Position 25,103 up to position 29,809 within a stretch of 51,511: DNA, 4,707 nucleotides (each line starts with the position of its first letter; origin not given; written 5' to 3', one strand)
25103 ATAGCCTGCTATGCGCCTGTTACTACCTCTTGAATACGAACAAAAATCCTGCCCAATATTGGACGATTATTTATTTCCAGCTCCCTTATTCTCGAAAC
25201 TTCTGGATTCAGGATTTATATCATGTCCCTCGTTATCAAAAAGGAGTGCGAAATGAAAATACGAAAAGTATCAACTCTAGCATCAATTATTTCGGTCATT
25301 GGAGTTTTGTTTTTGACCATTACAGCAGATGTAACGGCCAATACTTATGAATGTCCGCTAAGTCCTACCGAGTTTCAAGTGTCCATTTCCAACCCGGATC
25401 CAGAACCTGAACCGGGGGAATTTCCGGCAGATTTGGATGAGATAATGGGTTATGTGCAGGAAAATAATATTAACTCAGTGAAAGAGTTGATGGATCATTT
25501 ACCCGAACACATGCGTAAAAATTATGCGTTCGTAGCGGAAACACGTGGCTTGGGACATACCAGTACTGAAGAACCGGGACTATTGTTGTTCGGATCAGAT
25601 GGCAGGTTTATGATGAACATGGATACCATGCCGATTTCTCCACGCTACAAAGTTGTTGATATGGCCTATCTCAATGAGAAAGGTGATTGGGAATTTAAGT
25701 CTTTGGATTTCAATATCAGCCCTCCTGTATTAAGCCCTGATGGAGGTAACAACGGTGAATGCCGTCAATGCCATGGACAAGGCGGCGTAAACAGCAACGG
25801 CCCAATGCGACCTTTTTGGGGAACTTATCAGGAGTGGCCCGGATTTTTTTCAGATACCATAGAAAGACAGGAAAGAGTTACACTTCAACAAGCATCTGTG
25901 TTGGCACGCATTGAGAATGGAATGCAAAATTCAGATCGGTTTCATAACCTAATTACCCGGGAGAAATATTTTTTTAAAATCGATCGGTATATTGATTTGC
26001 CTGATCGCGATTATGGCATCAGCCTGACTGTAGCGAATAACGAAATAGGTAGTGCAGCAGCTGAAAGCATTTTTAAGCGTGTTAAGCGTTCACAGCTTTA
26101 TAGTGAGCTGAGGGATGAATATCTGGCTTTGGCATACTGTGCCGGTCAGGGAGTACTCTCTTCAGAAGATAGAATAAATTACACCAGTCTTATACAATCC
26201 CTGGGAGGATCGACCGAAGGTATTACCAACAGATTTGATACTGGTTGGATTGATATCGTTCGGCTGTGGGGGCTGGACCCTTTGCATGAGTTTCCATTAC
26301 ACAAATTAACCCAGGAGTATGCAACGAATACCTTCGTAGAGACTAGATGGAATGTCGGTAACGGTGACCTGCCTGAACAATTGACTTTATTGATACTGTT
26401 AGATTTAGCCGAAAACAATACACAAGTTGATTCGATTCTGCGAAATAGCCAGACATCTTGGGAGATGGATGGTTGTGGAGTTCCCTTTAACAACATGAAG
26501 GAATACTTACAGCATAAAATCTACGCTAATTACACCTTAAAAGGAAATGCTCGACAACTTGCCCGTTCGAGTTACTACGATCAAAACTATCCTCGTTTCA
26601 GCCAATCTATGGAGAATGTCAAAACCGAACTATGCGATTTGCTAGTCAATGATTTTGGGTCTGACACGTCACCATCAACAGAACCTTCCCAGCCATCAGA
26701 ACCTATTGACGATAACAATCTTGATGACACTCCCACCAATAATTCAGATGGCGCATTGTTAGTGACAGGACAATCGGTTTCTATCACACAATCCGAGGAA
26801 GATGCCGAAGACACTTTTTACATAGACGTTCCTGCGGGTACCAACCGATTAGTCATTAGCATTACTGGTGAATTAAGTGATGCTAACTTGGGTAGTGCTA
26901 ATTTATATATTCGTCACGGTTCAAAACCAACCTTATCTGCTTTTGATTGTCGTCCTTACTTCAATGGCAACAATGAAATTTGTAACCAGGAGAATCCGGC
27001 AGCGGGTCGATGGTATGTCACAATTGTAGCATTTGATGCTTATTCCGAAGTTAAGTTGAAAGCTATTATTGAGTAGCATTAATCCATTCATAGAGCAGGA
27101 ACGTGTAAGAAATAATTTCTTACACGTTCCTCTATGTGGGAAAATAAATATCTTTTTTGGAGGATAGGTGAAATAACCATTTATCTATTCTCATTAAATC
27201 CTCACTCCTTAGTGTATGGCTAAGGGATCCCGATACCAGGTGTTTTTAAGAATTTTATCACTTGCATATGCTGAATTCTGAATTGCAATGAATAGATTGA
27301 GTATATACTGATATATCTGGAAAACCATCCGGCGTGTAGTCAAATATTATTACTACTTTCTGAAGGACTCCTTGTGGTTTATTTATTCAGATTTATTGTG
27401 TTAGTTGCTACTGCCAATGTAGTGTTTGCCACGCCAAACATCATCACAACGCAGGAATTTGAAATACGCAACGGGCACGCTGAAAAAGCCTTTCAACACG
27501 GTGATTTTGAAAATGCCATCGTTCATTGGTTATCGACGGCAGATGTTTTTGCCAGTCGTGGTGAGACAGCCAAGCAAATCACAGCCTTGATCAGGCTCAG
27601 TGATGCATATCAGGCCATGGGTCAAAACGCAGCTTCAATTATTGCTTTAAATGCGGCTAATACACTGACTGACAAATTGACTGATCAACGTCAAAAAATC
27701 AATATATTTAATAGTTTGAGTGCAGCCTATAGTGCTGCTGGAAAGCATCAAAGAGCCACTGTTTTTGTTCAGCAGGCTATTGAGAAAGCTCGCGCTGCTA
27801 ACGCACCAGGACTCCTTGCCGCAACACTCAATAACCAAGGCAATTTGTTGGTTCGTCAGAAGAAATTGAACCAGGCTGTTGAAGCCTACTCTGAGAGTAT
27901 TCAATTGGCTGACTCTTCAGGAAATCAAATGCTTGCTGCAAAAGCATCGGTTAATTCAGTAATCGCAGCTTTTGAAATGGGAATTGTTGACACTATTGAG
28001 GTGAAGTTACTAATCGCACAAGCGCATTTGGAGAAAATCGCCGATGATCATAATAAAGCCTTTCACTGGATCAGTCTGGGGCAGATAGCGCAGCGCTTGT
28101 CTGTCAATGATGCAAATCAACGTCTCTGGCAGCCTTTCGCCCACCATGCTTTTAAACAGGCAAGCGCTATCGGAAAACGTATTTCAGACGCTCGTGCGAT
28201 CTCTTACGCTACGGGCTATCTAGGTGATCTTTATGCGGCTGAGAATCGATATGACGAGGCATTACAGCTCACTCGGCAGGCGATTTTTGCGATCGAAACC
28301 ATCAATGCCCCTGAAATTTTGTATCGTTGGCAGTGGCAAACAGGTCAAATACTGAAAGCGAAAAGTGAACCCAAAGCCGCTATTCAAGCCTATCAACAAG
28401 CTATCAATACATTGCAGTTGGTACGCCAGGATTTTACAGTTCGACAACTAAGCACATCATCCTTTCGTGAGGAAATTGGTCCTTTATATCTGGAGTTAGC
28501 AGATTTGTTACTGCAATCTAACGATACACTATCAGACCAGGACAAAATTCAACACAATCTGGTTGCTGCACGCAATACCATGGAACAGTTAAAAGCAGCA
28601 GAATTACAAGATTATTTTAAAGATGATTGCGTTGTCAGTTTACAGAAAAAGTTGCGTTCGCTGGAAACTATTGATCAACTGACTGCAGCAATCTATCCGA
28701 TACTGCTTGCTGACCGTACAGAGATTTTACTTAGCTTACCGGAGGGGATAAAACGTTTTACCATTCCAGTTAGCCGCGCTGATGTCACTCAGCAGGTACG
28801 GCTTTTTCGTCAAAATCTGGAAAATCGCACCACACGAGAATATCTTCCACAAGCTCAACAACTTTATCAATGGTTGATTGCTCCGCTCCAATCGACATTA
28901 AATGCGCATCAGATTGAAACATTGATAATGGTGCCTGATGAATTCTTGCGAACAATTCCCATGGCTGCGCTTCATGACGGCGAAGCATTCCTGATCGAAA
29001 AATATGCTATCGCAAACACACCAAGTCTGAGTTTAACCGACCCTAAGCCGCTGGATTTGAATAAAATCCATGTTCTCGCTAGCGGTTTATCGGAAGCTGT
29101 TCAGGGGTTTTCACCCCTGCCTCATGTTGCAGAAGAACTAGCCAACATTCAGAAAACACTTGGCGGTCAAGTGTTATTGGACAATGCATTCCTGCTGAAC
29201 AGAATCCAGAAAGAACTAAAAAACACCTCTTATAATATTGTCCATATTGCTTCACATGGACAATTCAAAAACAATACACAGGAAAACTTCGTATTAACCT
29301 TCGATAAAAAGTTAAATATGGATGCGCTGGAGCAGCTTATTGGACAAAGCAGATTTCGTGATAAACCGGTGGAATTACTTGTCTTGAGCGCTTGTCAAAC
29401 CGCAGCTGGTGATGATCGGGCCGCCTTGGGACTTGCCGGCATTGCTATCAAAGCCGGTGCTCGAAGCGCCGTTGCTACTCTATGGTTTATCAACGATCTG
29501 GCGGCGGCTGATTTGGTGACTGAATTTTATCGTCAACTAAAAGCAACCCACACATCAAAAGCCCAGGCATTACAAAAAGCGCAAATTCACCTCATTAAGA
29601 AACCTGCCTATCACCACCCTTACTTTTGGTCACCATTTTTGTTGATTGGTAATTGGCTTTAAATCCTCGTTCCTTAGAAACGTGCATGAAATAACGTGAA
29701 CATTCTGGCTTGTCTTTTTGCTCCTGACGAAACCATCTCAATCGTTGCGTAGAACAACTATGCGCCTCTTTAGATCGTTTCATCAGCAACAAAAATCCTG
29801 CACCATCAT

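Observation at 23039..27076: Tandem paralogs: secreted ~600-aa proteins of unrecognised family with a conserved single CxxCH motif and PPC-type tails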

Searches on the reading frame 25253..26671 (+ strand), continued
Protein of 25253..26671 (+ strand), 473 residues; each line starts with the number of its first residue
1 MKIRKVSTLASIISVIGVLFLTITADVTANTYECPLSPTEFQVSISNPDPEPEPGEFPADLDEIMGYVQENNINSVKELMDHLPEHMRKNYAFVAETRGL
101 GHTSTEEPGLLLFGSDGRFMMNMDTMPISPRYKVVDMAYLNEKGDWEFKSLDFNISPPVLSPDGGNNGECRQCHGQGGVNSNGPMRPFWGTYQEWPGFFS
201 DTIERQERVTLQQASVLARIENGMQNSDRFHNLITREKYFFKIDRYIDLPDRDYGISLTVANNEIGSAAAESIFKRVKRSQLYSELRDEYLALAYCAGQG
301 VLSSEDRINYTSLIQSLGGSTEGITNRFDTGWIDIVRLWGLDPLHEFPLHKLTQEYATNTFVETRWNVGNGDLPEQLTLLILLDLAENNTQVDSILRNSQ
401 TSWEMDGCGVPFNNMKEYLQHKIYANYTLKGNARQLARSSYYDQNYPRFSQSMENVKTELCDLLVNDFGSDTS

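Call 85: search_solved_structures(query=P0025, max_evalue=10, show_alignments=3)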
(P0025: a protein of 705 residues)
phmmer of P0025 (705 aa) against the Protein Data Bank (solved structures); distinct sequences matched with E-value up to 10: 6.
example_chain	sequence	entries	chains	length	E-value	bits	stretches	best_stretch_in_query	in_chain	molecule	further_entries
6dms_A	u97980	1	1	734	2.8e-13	52.3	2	468-554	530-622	Alpha-1,4-endofucoidanase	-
6dlh_A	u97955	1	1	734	2.8e-13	52.3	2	468-554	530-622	Alpha-1,4-endofucoidanase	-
6dns_A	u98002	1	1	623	1.1e-06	30.4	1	468-554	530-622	Alpha-1,4-endofucoidanase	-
7zxw_A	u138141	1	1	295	1.2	10.5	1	201-252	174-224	UDP-glucose-glycoprotein glucosyltransferase-like protein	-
7zlu_A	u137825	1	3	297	1.2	10.5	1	201-252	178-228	UDP-glucose-glycoprotein glucosyltransferase-like protein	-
6fsn_A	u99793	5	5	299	1.2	10.5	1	201-252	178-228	UDP-glucose-glycoprotein glucosyltransferase-like protein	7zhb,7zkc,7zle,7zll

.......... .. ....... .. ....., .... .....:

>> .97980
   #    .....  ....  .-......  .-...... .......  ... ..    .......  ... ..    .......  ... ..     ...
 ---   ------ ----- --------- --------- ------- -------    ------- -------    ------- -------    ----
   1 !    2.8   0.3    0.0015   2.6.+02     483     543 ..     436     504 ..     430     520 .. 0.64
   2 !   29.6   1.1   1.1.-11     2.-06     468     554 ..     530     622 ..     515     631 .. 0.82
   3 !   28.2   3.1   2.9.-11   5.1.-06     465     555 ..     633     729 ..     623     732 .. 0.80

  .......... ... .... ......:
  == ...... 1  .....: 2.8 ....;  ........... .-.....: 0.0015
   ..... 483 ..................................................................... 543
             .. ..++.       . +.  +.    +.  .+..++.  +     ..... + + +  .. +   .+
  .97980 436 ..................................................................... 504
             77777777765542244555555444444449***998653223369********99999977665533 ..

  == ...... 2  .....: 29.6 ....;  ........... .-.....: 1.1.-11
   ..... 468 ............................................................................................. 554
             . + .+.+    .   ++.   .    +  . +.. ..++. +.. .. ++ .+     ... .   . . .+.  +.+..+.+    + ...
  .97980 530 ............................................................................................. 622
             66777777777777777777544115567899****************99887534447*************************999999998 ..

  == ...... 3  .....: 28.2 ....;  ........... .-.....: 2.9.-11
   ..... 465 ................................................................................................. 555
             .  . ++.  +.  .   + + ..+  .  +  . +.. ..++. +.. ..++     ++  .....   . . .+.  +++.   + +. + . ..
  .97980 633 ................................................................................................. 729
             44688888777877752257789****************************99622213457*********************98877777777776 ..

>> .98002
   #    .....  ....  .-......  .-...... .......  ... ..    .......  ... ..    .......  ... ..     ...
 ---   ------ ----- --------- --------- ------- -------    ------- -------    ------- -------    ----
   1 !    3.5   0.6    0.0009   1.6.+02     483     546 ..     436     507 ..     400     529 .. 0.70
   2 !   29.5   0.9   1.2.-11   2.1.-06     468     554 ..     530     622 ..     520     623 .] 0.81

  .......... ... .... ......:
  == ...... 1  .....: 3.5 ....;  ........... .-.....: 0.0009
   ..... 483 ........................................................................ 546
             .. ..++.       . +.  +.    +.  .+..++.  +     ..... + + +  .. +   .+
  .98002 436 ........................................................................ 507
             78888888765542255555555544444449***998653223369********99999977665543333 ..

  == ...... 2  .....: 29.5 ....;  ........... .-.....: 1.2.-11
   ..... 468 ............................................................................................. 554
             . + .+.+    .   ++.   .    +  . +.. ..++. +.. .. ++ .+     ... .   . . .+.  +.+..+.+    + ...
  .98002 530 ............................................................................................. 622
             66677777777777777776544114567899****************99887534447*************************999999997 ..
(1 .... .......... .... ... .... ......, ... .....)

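Call 98: find_encoding_contigs(protein=P0018, flank=8000, max_places=1)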
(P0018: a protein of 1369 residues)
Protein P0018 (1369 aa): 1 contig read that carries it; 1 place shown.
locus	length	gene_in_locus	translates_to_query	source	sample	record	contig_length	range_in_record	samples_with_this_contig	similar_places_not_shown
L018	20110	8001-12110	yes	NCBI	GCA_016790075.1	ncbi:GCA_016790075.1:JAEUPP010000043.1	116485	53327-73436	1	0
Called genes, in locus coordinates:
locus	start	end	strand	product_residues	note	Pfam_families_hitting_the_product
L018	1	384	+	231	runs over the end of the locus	PF09694:Gcw_chp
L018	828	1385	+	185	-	PF07638:Sigma70_ECF, PF08281:Sigma70_r4_2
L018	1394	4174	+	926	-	PF00069:Pkinase, PF07714:PK_Tyr_Ser-Thr, PF03109:ABC1, PF13424:TPR_12, PF24885:TPR_NPHP3, PF13374:TPR_10, PF13424:TPR_12, PF13424:TPR_12, +6 more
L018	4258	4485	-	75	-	-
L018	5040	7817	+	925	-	PF08453:Peptidase_M9_N, PF01752:Peptidase_M9, PF00801:PKD, PF18911:PKD_4, PF04151:PPC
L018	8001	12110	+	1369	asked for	PF00801:PKD, PF18911:PKD_4, PF04151:PPC, PF00801:PKD, PF18911:PKD_4, PF00801:PKD, PF18911:PKD_4, PF04151:PPC, +5 more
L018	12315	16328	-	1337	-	PF02868:Peptidase_M4_C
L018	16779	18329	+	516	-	PF01654:Cyt_bd_oxida_I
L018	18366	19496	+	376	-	PF02322:Cyt_bd_oxida_II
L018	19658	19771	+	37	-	PF08173:YbgT_YccB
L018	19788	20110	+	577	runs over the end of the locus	PF00664:ABC_membrane, PF00005:ABC_tran, PF13304:AAA_21 (weak)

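Call 99: find_encoding_contigs(protein=P0026, flank=8000, max_places=1)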
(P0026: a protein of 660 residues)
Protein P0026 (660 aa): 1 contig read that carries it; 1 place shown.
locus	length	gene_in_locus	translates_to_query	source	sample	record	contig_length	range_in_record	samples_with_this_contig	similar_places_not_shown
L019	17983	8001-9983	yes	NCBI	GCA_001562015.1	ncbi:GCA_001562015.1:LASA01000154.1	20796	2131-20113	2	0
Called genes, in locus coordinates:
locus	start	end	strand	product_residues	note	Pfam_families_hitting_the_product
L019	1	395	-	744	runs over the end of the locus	-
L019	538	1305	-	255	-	PF00106:adh_short, PF08659:KR, PF01370:Epimerase (faint), PF13561:adh_short_C2, PF23441:SDR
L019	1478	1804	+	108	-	PF01638:HxlR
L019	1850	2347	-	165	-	PF06295:ZapG-like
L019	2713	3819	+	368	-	PF03969:AFG1_ATPase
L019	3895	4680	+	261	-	PF00106:adh_short, PF08659:KR, PF13561:adh_short_C2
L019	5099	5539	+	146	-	PF00583:Acetyltransf_1, PF13673:Acetyltransf_10, PF13508:Acetyltransf_7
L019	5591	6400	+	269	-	PF05013:FGase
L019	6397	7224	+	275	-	PF05401:NodS (weak), PF01209:Ubie_methyltran (weak), PF13489:Methyltransf_23, PF08241:Methyltransf_11, PF08242:Methyltransf_12, PF13649:Methyltransf_25, PF13847:Methyltransf_31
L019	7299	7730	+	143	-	PF03968:LptD_N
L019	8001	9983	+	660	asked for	PF00801:PKD, PF18911:PKD_4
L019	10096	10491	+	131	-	PF03544:TonB_C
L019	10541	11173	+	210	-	PF03575:Peptidase_S51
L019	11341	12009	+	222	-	-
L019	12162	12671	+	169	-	-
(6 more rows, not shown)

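Call 100: find_encoding_contigs(protein=P0025, flank=8000, max_places=1)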
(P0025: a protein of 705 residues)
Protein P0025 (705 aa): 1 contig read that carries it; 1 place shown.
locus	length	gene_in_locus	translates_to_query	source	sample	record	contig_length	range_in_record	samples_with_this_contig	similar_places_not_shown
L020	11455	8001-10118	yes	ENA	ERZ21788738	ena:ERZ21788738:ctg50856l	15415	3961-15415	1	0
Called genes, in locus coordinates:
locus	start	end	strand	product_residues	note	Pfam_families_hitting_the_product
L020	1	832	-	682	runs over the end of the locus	PF13700:DUF4158, PF19174:DUF5856 (weak), PF01526:DDE_Tnp_Tn3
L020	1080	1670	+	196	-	PF00589:Phage_integrase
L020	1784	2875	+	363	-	PF03924:CHASE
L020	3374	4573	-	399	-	PF07452:CHRD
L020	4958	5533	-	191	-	PF04542:Sigma70_r2, PF08281:Sigma70_r4_2, PF04545:Sigma70_r4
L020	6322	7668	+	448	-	PF03067:LPMO_10, PF18416:GbpA_2, PF02839:CBM_5_12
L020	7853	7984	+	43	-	-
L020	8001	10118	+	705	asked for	PF05345:He_PIG, PF17892:Cadherin_5 (weak), PF17963:Big_9, PF20009:GEVED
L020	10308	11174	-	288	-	PF14499:DUF4437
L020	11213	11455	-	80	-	?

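Call 101: find_encoding_contigs(protein=P0032, flank=8000, max_places=1)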
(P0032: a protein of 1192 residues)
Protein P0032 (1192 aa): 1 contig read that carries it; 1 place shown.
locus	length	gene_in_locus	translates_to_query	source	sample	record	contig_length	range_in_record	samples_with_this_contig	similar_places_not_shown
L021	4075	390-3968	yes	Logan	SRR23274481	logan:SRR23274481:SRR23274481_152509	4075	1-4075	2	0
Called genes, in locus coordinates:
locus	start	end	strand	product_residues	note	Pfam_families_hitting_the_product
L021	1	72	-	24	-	?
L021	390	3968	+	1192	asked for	PF13574:Reprolysin_2 (faint), PF13582:Reprolysin_3, PF13583:Reprolysin_4, PF13688:Reprolysin_5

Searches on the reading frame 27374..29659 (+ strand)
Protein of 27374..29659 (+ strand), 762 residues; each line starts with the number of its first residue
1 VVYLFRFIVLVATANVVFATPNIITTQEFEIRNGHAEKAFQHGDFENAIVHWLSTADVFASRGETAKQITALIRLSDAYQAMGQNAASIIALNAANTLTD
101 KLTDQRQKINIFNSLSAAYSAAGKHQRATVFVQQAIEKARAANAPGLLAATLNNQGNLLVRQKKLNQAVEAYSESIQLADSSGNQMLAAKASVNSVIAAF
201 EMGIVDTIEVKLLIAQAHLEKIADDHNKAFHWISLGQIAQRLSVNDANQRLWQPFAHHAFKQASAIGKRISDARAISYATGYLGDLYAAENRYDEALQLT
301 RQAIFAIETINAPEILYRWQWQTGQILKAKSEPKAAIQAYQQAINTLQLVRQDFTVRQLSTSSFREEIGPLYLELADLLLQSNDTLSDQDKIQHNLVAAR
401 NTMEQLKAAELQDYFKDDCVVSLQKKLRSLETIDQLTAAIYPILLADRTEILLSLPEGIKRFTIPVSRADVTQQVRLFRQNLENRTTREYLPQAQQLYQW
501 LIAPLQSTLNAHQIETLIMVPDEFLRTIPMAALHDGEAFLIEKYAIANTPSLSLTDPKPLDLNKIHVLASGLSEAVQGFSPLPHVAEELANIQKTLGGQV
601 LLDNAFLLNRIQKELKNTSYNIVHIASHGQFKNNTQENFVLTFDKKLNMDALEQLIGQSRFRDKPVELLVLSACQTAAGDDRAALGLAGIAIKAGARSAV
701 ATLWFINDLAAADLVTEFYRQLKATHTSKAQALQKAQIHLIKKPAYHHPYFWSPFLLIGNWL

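Call 4: search_protein_families(library=pfam, proteins=[window:27374-29659:+], max_evalue=1)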
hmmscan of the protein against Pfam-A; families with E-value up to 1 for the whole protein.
window:27374-29659:+ (762 aa): 13 families
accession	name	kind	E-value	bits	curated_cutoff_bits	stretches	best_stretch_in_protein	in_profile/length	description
PF12770.12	CHAT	-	3e-63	214.4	24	1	493-760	3-289/289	CHAT domain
PF00515.34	TPR_1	-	4.3e-11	42.6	27.8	2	149-179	1-31/34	Tetratricopeptide repeat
PF07719.23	TPR_2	-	5.3e-11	42.2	27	2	149-179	1-31/34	Tetratricopeptide repeat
PF13424.12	TPR_12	-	1.7e-09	38.2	30.1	5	110-179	4-75/77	Tetratricopeptide repeat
PF13181.12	TPR_8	-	9.9e-08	32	25.7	1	151-179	3-31/34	Tetratricopeptide repeat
PF13414.12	TPR_11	-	2e-05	24.6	26.8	1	156-178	1-23/42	TPR repeat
PF13374.12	TPR_10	-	2.1e-05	24.8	27.5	1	112-142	5-35/42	Tetratricopeptide repeat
PF17874.7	TPR_MalT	-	0.00019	21.3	45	2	111-187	42-118/336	MalT-like TPR region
PF25058.1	ARM_TT21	-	0.00044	20.7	27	1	323-404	13-92/155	Tetratricopeptide repeat protein 21 ARM repeat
PF18768.7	RNPP_C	-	0.002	18.1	26.5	1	101-179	71-151/213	RNPP family C-terminal domain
PF18710.7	ComR_TPR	-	0.013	15.6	26.5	0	285-359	146-218/222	ComR tetratricopeptide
PF13176.12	TPR_7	-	0.014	15.9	27.9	1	283-306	5-27/36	Tetratricopeptide repeat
PF09976.15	TPR_21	-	0.26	11.5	25.5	2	258-349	94-178/193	Tetratricopeptide repeat-like domain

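Call 5: search_protein_families(library=ncbifam, proteins=[window:27374-29659:+], max_evalue=1)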
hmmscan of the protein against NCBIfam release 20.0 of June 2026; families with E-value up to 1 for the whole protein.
window:27374-29659:+ (762 aa): 6 families
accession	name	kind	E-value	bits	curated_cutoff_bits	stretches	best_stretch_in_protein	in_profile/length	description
NF053720.1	NsdA_fam_reg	subfamily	3.4e-07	30.1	75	1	122-311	214-402/432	NsdA family TPR-like regulatory protein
NF053617.1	SARPRegAfsRStmc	equivalog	0.00037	18.6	1430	1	62-314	729-973/986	SARP-family global regulator AfsR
NF053779.1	BT3442_fam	equivalog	0.0015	17.3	940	1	46-141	159-254/563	BT3442 family protein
NF041717.1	HaaA_phane_TPR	equivalog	0.019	13.1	1125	1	42-349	525-824/882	cyclophane-containing RiPP biosynthesis TPR protein HaaT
NF053520.1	HK_Porph_FimS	equivalog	0.11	10.8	600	1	82-187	97-242/618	sensor histidine kinase FimS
NF047507.1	TPR_BatC_Lepto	exception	0.27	10.6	175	1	111-179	61-126/214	TPR repeat-containing protein BatC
